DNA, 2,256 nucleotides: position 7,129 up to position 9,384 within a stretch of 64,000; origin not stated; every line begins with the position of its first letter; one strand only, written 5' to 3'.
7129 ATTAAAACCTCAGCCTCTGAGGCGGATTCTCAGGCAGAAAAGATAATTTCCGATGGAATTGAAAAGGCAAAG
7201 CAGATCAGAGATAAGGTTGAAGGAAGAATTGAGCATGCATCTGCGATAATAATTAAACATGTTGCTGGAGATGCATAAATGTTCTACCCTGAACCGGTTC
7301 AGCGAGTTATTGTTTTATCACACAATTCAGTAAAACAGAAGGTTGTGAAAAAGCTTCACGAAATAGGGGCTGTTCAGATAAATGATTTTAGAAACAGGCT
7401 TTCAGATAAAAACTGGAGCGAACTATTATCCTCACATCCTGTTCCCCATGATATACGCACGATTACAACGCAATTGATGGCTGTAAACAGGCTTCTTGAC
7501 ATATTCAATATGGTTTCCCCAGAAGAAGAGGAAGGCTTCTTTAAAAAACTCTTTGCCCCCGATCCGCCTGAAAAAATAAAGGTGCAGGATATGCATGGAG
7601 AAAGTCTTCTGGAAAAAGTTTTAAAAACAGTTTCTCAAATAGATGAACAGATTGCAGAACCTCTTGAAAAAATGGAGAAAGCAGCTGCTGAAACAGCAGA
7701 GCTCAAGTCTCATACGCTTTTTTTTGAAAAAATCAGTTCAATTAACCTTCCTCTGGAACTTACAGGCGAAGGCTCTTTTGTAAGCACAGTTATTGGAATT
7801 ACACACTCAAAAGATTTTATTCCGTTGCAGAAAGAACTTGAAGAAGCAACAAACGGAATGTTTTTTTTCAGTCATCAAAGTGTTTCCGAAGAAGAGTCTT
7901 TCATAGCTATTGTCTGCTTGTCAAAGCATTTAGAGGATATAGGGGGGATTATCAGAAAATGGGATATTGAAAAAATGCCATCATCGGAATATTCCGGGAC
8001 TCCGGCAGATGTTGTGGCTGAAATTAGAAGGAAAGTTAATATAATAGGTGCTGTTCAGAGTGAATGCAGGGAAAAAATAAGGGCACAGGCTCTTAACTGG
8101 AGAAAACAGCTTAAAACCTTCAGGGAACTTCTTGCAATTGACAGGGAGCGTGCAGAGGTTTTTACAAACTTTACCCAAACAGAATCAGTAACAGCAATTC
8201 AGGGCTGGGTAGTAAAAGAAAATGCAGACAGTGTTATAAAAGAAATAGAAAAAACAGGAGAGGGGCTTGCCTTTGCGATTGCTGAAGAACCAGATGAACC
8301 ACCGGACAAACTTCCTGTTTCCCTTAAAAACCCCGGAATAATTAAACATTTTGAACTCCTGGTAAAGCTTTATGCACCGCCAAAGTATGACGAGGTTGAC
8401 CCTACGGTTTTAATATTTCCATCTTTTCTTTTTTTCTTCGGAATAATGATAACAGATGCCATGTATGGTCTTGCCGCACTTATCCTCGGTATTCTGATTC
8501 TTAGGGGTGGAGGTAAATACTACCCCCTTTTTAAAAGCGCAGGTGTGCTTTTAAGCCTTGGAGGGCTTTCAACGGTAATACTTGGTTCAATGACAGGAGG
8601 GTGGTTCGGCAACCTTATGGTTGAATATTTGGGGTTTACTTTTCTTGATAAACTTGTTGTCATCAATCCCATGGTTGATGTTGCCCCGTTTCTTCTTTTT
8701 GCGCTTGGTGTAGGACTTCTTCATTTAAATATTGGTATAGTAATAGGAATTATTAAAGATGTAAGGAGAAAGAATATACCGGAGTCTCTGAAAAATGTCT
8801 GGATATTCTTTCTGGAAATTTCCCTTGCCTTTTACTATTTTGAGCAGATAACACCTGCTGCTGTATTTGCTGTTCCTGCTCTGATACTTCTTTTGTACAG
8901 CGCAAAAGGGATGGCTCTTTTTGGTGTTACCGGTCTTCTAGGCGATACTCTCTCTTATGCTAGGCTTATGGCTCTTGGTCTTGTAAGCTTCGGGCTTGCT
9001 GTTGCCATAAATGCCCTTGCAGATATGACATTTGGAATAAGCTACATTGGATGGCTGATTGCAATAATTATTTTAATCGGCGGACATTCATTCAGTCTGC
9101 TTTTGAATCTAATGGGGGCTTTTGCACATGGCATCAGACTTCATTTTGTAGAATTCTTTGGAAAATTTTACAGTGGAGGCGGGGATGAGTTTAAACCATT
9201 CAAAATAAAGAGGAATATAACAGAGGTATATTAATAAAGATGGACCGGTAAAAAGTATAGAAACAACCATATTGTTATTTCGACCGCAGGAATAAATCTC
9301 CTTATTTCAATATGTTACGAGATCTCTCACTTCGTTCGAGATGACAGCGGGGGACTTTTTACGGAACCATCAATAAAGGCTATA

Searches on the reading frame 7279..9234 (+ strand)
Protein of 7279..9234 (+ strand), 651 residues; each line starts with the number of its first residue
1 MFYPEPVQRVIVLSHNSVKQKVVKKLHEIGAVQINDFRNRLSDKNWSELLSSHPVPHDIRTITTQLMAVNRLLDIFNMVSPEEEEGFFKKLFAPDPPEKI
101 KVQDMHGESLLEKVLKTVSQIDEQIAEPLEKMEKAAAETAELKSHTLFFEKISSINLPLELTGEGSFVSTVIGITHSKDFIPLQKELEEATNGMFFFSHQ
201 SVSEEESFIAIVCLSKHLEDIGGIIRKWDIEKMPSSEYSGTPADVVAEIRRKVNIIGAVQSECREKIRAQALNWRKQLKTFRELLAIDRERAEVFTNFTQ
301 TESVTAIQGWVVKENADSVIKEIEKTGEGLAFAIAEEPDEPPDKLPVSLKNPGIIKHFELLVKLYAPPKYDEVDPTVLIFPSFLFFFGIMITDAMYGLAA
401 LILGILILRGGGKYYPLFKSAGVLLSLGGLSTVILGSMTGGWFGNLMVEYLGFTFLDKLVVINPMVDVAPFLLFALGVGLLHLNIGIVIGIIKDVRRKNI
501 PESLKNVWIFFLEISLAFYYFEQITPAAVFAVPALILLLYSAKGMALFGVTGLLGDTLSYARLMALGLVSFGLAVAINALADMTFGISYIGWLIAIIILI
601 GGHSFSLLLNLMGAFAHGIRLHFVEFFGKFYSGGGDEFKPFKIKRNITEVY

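Call 14: search_protein_families(library=pfam, proteins=[window:7279-9234:+], max_evalue=0.000001)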
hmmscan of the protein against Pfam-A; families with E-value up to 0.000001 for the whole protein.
window:7279-9234:+ (651 aa): 1 family
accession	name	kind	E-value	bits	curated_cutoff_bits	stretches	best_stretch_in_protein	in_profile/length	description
PF01496.24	V_ATPase_I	-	2.4e-23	82.5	30.7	2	134-407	138-413/815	V-type ATPase 116kDa subunit family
